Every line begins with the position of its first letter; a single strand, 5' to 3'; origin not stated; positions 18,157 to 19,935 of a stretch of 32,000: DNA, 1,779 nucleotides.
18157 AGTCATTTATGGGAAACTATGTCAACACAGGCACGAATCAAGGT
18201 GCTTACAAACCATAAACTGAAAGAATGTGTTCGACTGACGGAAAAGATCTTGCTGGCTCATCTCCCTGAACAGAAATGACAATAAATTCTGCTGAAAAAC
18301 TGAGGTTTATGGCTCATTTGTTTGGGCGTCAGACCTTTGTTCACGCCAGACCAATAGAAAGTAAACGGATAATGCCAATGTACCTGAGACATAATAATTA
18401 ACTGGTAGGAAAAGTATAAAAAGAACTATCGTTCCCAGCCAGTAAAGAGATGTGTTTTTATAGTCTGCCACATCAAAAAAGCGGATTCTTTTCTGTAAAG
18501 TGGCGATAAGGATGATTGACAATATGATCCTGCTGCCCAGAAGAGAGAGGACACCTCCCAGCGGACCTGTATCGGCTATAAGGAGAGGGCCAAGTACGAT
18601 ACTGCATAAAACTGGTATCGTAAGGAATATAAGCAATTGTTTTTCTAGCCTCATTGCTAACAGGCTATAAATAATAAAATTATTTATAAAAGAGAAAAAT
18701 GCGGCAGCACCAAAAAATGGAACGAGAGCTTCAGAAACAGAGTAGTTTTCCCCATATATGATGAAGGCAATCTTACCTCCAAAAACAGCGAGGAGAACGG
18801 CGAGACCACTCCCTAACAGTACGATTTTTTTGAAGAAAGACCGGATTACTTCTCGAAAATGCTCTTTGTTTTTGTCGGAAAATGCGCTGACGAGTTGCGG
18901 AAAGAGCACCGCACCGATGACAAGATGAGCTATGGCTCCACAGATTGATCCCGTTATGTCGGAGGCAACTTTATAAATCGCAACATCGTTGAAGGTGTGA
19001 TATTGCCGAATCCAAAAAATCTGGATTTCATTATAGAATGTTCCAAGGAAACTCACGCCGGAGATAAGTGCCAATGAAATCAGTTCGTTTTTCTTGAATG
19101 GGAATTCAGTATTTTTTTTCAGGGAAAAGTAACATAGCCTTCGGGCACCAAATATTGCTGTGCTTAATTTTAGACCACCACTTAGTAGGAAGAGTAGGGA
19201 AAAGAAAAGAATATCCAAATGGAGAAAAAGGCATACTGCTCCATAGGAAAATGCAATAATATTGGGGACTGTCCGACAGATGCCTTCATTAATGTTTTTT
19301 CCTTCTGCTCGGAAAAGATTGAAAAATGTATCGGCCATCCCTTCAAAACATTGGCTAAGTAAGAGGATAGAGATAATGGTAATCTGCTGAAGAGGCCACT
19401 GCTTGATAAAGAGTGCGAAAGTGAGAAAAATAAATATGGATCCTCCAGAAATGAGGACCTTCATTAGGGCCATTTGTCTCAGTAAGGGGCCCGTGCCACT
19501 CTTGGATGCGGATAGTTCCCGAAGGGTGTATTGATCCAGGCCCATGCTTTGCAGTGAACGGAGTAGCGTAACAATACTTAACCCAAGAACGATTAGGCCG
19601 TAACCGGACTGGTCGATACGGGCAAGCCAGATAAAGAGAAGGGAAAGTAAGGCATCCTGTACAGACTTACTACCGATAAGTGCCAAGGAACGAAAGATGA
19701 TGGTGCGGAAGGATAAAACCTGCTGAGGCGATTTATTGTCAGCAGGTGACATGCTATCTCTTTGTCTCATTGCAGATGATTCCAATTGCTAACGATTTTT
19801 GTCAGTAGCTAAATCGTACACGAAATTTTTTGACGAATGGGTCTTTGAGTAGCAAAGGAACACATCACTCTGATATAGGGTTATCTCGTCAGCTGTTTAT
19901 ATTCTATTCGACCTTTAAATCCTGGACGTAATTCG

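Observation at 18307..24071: DevBCA/MacAB-TolC-like tripartite exporter fused into one operon with a Wzx-like flippase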

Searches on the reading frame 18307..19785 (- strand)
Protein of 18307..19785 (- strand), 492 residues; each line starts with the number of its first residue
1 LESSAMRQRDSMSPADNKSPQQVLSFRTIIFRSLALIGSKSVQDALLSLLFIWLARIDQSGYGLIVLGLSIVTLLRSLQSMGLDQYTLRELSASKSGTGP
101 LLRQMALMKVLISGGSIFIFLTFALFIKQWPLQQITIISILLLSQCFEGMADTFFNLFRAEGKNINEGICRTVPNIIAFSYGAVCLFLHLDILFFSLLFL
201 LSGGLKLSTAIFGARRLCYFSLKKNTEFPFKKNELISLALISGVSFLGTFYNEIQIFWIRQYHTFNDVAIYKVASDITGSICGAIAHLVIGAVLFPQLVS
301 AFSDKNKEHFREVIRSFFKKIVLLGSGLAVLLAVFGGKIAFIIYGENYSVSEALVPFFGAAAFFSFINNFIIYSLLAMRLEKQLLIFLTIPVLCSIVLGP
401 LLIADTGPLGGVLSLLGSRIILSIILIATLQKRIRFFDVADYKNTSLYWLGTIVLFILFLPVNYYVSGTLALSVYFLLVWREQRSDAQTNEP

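Call 3: search_protein_families(library=pfam, proteins=[window:18307-19785:-], max_evalue=0.01)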
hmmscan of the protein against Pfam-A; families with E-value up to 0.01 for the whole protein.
window:18307-19785:- (492 aa): 0 families

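Call 4: search_protein_families(library=ncbifam, proteins=[window:18307-19785:-], max_evalue=0.01)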
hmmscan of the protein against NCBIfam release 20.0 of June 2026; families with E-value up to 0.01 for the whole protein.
window:18307-19785:- (492 aa): 0 families

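Call 9: search_protein_families(library=pfam, proteins=[window:18307-19785:-], max_evalue=10)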
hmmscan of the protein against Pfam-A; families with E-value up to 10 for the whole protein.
window:18307-19785:- (492 aa): 1 family
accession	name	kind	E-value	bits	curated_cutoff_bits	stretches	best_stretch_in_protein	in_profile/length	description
PF02466.24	Tim17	-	0.04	14.7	32.7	1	275-337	8-65/111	Tim17/Tim22/Tim23/Pmp24 family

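Call 10: find_homologous_proteins(query=window:18307-19785:-, max_evalue=0.001)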
Query window:18307-19785:- (492 aa): 24 proteins with E <= 0.001 among 8000 candidates.
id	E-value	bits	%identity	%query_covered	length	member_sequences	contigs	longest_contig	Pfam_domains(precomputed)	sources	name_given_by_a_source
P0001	0.0e+0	1026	100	98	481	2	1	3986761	-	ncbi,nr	ncbi:lipopolysaccharide biosynthesis protein [Desulfocapsa sulfexigens]|nr:lipopolysaccharide biosyn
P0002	3.8e-182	625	64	91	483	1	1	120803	-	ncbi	-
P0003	1.7e-181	623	64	91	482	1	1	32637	-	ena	-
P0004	4.1e-181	621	64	91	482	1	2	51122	-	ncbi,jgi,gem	-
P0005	6.0e-179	614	64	96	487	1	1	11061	-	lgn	-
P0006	8.9e-178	610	62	95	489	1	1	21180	-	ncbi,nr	ncbi:MAG: hypothetical protein KJ630_09040 [Proteobacteria bacterium]|nr:hypothetical protein [Pseud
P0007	1.9e-177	609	58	99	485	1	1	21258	-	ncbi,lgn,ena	-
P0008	2.1e-174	599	61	96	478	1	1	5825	-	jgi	-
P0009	3.7e-174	598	61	93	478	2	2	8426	-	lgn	-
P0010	1.7e-173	596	59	96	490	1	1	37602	-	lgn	-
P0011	6.4e-173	594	58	97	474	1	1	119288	PF13440.12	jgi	jgi:O-antigen/teichoic acid export membrane protein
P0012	2.6e-171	589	66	85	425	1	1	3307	PF01943.23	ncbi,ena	-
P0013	4.4e-164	565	58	94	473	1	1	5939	-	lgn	-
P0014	1.3e-158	547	60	84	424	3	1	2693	-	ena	-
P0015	5.5e-158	545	56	95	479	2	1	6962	-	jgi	jgi:O-antigen/teichoic acid export membrane protein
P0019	1.2e-109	386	45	94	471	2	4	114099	-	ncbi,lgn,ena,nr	ncbi:MAG: hypothetical protein D6B25_17325 [Desulfobulbaceae bacterium]|nr:MAG: hypothetical protein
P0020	1.6e-97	346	40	97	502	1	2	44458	-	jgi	jgi:O-antigen/teichoic acid export membrane protein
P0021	1.1e-87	313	39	89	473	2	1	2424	PF01943.23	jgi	jgi:O-antigen/teichoic acid export membrane protein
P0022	2.3e-79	286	37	93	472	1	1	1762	PF01943.23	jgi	-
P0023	2.0e-78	283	52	55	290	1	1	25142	PF01943.23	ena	-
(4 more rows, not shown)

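Call 11: find_encoding_contigs(protein=P0002, flank=10000, max_places=2)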
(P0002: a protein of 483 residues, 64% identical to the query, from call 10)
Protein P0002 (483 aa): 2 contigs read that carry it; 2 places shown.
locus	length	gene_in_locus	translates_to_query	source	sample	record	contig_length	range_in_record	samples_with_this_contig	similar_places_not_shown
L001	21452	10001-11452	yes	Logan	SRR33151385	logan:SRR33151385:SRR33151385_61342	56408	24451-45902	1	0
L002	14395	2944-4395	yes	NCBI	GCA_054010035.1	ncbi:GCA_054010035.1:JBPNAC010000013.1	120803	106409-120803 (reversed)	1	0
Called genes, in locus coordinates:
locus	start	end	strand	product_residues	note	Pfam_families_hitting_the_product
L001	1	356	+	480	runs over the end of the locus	PF02310:B12-binding, PF04055:Radical_SAM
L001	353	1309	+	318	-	PF00535:Glycos_transf_2, PF10111:Glyco_tranf_2_2, PF13506:Glyco_transf_21, PF13641:Glyco_tranf_2_3, PF13632:Glyco_trans_2_3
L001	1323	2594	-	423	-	PF13439:Glyco_transf_4, PF13579:Glyco_trans_4_4 (weak), PF20706:GT4-conflict, PF00534:Glycos_transf_1, PF13692:Glyco_trans_1_4, PF13524:Glyco_trans_1_2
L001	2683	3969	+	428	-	PF13439:Glyco_transf_4, PF13579:Glyco_trans_4_4, PF20706:GT4-conflict (weak), PF00534:Glycos_transf_1, PF13692:Glyco_trans_1_4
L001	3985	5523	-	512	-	PF00535:Glycos_transf_2, PF13641:Glyco_tranf_2_3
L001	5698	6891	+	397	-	PF12704:MacB_PCD, PF02687:FtsX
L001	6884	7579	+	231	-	PF02463:SMC_N (weak), PF13175:AAA_15 (faint), PF13555:AAA_29 (faint), PF00005:ABC_tran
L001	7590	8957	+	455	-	-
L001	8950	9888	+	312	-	PF25990:Beta-barrel_YknX (weak)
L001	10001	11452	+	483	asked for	-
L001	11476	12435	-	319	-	-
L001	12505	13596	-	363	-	PF13439:Glyco_transf_4, PF13579:Glyco_trans_4_4 (weak), PF00534:Glycos_transf_1, PF13692:Glyco_trans_1_4, PF13524:Glyco_trans_1_2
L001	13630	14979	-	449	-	PF00534:Glycos_transf_1, PF13692:Glyco_trans_1_4, PF13524:Glyco_trans_1_2 (weak)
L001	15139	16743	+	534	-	PF02310:B12-binding, PF04055:Radical_SAM, PF13282:DUF4070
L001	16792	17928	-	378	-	PF13439:Glyco_transf_4 (weak), PF20706:GT4-conflict (weak), PF00534:Glycos_transf_1, PF13692:Glyco_trans_1_4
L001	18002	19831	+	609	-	-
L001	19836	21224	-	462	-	PF00005:ABC_tran, PF13555:AAA_29 (faint), PF14524:Wzt_C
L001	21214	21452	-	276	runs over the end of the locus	PF01061:ABC2_membrane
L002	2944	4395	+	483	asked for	-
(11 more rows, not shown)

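Call 12: find_encoding_contigs(protein=P0011, flank=10000, max_places=2)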
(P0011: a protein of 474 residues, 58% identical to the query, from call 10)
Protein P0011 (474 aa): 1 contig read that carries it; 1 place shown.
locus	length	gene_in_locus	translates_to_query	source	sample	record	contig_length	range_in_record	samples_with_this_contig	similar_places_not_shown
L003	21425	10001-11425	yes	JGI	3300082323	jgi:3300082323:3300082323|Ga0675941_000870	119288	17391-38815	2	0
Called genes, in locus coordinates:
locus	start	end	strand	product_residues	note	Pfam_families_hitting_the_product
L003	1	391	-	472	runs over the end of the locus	PF00535:Glycos_transf_2, PF13641:Glyco_tranf_2_3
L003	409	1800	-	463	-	PF04055:Radical_SAM, PF13186:SPASM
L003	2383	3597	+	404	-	PF00535:Glycos_transf_2, PF26629:GT2_TM_C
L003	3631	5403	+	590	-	-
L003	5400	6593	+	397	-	PF12704:MacB_PCD, PF02687:FtsX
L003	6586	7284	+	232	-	PF02463:SMC_N, PF13555:AAA_29 (faint), PF00005:ABC_tran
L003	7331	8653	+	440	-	-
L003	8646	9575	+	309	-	-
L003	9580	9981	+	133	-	-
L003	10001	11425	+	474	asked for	PF13440:Polysacc_synt_3 (weak)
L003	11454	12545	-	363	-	PF13439:Glyco_transf_4, PF13579:Glyco_trans_4_4, PF20706:GT4-conflict (weak), PF00534:Glycos_transf_1, PF13692:Glyco_trans_1_4, PF13524:Glyco_trans_1_2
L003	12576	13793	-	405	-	PF00534:Glycos_transf_1, PF13692:Glyco_trans_1_4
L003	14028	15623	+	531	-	PF02310:B12-binding, PF04055:Radical_SAM, PF13282:DUF4070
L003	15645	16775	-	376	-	PF00534:Glycos_transf_1, PF13692:Glyco_trans_1_4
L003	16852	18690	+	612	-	-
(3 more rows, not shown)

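Call 13: find_encoding_contigs(protein=P0019, flank=10000, max_places=2)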
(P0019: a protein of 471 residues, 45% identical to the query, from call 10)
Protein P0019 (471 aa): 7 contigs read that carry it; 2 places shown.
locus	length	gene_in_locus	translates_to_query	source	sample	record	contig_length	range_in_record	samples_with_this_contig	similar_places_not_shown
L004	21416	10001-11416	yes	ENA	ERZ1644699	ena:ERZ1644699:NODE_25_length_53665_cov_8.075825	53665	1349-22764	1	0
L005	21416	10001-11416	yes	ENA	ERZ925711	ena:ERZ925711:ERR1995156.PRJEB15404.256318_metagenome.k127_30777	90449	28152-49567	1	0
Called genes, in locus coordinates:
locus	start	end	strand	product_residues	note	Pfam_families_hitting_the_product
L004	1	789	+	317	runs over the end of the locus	PF02653:BPD_transp_2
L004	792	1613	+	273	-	PF01048:PNP_UDP_1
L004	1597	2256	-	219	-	PF00302:CAT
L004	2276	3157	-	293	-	PF01048:PNP_UDP_1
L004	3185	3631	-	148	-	PF08211:dCMP_cyt_deam_2, PF00383:dCMP_cyt_deam_1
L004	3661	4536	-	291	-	PF03767:Acid_phosphat_B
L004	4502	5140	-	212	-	PF00265:TK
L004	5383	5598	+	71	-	-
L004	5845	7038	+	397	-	PF12704:MacB_PCD, PF02687:FtsX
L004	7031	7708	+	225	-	PF00005:ABC_tran, PF02463:SMC_N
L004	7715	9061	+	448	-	-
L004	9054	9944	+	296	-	PF25990:Beta-barrel_YknX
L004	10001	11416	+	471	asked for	-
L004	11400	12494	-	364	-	PF13439:Glyco_transf_4, PF20706:GT4-conflict, PF00534:Glycos_transf_1, PF13692:Glyco_trans_1_4, PF13524:Glyco_trans_1_2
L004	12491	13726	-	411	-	PF20706:GT4-conflict, PF00534:Glycos_transf_1, PF13692:Glyco_trans_1_4, PF13524:Glyco_trans_1_2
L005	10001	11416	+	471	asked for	-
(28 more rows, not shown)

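Call 14: find_encoding_contigs(protein=P0020, flank=10000, max_places=2)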
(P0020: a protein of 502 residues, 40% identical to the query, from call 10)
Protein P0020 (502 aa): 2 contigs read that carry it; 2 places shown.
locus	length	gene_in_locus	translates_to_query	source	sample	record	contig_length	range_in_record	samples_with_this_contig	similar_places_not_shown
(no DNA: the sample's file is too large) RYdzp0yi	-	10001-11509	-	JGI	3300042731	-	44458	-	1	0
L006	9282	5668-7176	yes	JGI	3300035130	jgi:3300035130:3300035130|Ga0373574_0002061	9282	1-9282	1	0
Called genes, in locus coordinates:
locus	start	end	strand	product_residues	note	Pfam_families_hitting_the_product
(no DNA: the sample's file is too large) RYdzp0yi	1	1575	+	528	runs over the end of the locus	PF01943:Polysacc_synt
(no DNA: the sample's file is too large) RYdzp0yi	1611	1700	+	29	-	-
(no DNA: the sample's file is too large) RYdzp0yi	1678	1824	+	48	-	-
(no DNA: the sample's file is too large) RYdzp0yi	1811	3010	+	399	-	PF12704:MacB_PCD, PF02687:FtsX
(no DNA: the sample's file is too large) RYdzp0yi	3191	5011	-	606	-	PF00535:Glycos_transf_2, PF10111:Glyco_tranf_2_2, PF13712:Glyco_tranf_2_5 (faint), PF13632:Glyco_trans_2_3 (faint), PF00535:Glycos_transf_2, PF10111:Glyco_tranf_2_2, PF13641:Glyco_tranf_2_3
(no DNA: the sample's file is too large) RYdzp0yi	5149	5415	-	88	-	-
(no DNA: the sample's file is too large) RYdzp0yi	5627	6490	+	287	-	PF10609:ParA (weak), PF13614:AAA_31, PF00142:Fer4_NifH, PF01656:CbiA, PF09140:MipZ (weak)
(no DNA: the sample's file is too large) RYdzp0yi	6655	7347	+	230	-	PF00005:ABC_tran, PF02463:SMC_N (weak), PF13304:AAA_21 (faint)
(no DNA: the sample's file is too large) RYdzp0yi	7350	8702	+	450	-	PF02321:OEP (faint)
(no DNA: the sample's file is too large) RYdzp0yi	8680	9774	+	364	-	-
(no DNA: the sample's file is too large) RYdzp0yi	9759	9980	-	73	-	-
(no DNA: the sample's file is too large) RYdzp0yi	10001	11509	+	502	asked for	-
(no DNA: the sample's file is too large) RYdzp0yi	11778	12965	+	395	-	PF04055:Radical_SAM, PF13186:SPASM (weak)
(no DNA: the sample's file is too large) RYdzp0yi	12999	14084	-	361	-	PF13439:Glyco_transf_4, PF13579:Glyco_trans_4_4, PF20706:GT4-conflict (weak), PF00534:Glycos_transf_1, PF13692:Glyco_trans_1_4, PF13524:Glyco_trans_1_2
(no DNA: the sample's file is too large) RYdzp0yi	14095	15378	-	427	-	PF20706:GT4-conflict (weak), PF00534:Glycos_transf_1, PF13692:Glyco_trans_1_4, PF13524:Glyco_trans_1_2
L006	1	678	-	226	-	?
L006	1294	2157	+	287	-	PF10609:ParA (weak), PF13614:AAA_31, PF00142:Fer4_NifH, PF01656:CbiA, PF09140:MipZ (weak)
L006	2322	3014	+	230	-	PF00005:ABC_tran, PF02463:SMC_N (weak), PF13304:AAA_21 (faint)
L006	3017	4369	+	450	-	PF02321:OEP (faint)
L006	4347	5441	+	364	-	-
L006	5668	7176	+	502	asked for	-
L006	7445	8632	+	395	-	PF04055:Radical_SAM, PF13186:SPASM (weak)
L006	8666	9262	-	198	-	PF20706:GT4-conflict (weak), PF00534:Glycos_transf_1, PF13692:Glyco_trans_1_4, PF13524:Glyco_trans_1_2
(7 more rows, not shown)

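Call 50: search_solved_structures(query=A2, max_evalue=10)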
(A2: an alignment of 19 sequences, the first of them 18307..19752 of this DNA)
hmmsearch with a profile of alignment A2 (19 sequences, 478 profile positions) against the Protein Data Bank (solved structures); distinct sequences matched with E-value up to 10: 0.

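Call 51: search_protein_families(library=pfam, alignment_id=A2, max_evalue=0.01)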
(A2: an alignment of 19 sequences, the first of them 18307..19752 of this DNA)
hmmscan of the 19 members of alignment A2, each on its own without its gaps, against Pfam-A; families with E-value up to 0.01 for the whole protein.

A. member 1, window:18307-19752:- (481 aa): 0 families

B. families by the number of members that match (of 19 scanned): 2 families
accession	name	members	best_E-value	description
PF01943.22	Polysacc_synt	2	1e-11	Polysaccharide biosynthesis protein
PF13440.11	Polysacc_synt_3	1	6.4e-06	Polysaccharide biosynthesis protein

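Call 56: predict_structure(alignment_id=A2)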
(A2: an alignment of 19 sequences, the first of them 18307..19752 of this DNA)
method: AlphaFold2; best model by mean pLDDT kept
length: 481 residues; sequences in the alignment: 19
mean_pLDDT: 81.2   pTM: 0.81
mean pLDDT of the five models: 81.2, 80.6, 80.5, 80.5, 77.2
residues with pLDDT >= 90: 119; 70-90: 274; 50-70: 63; < 50: 25
segments of 3 or more residues with pLDDT < 50: 1-15, 210-214
pLDDT, mean of each block of 10 residues (from residue 1): 35 51 66 82 88 90 80 66 58 78 88 89 91 88 72 70 87 91 91 87 64 54 81 89 91 93 81 69 78 82 87 87 86 87 90 90 88 92 90 92 93 93 83 85 86 85 88 69 42
secondary structure, 60 per line:
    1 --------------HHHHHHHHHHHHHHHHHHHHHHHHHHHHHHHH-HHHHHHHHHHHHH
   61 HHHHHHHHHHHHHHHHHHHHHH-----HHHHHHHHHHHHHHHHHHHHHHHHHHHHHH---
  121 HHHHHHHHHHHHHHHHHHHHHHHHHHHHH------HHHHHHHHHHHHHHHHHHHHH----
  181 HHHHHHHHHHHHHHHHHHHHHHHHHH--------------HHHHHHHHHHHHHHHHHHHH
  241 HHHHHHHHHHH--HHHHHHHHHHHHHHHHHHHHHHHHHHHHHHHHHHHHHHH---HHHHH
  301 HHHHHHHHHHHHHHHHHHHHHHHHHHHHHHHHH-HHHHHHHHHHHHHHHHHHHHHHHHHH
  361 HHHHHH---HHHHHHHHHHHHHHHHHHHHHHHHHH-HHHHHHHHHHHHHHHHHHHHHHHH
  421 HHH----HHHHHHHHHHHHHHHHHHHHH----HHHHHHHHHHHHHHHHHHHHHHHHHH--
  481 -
elements in order: H15-46 H48-82 H88-117 H121-149 H156-176 H181-206 H221-251 H254-292 H296-333 H335-366 H370-395 H397-423 H428-448 H453-478

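Call 58: fold_search(model_id=the predicted structure, library=pdb)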
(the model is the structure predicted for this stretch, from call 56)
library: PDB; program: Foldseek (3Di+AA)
matches with E <= 10: 326; with E <= 0.001: 54
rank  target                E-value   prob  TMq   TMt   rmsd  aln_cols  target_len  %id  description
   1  6nc8                  3.1e-07  1.00  0.72  0.74   5.1       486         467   15  Lipid II flippase MurJ, inward occluded conformation (released 2019-04-17)
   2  9nu5_A                5.1e-07  1.00  0.64  0.61   6.7       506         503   12  Structure of MurJ in complex with single gene lysis protein from phage PP7 (released 2026-02-11)
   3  6nc9                  6.7e-07  1.00  0.62  0.63   6.9       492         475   15  Lipid II flippase MurJ, outward-facing conformation (released 2019-04-17)
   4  9nu8_A                1.0e-06  1.00  0.63  0.60   6.8       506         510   12  Structure of MurJ in complex with single gene lysis protein from phage Changjiang3 (released 2026-02-11)
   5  9g9n_A                1.1e-06  1.00  0.65  0.75   4.6       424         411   12  Lipid III flippase WzxE with NB10 and NB7 nanobodies in inward-facing conformation - crystal 1 (released 2025-01-22)
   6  6nc6_A                1.3e-06  1.00  0.70  0.72   5.3       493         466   15  Lipid II flippase MurJ, inward closed conformation (released 2019-04-17)
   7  9g95_A                1.4e-06  1.00  0.58  0.65   6.4       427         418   14  Lipid III flippase WzxE with NB10 nanobody in outward-facing conformation at 2.7552 A (released 2025-01-22)
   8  9g9m_A                1.8e-06  1.00  0.59  0.66   6.1       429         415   14  Lipid III flippase WzxE with NB10 and NB7 nanobodies in outward-facing conformation - crystal 1 (released 2025-01-22)
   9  6fhz                  2.2e-06  1.00  0.61  0.66   5.4       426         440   12  Inward-facing conformation of a multidrug resistance MATE family transporter of the MOP superfamily. (released 2019-05-08)
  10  6nc7_B                2.9e-06  1.00  0.63  0.64   6.7       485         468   16  Lipid II flippase MurJ, inward open conformation (released 2019-04-17)
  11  5t77                  3.3e-06  1.00  0.67  0.68   6.0       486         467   16  Crystal structure of the MOP flippase MurJ (released 2016-12-28)
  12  6nc7_A                4.0e-06  1.00  0.68  0.69   5.9       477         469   16  Lipid II flippase MurJ, inward open conformation (released 2019-04-17)
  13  9g9p_A                4.5e-06  1.00  0.67  0.77   4.3       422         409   13  Lipid III flippase WzxE with NB10 and NB7 nanobodies in inward-facing conformation - crystal 2 (released 2025-01-22)
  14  6hfb_C                5.1e-06  1.00  0.60  0.63   6.2       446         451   14  Outward-facing conformation of a multidrug resistance MATE family transporter of the MOP superfamily. (released 2019-06-12)
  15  6nc6_B                5.5e-06  1.00  0.64  0.66   6.2       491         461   15  Lipid II flippase MurJ, inward closed conformation (released 2019-04-17)
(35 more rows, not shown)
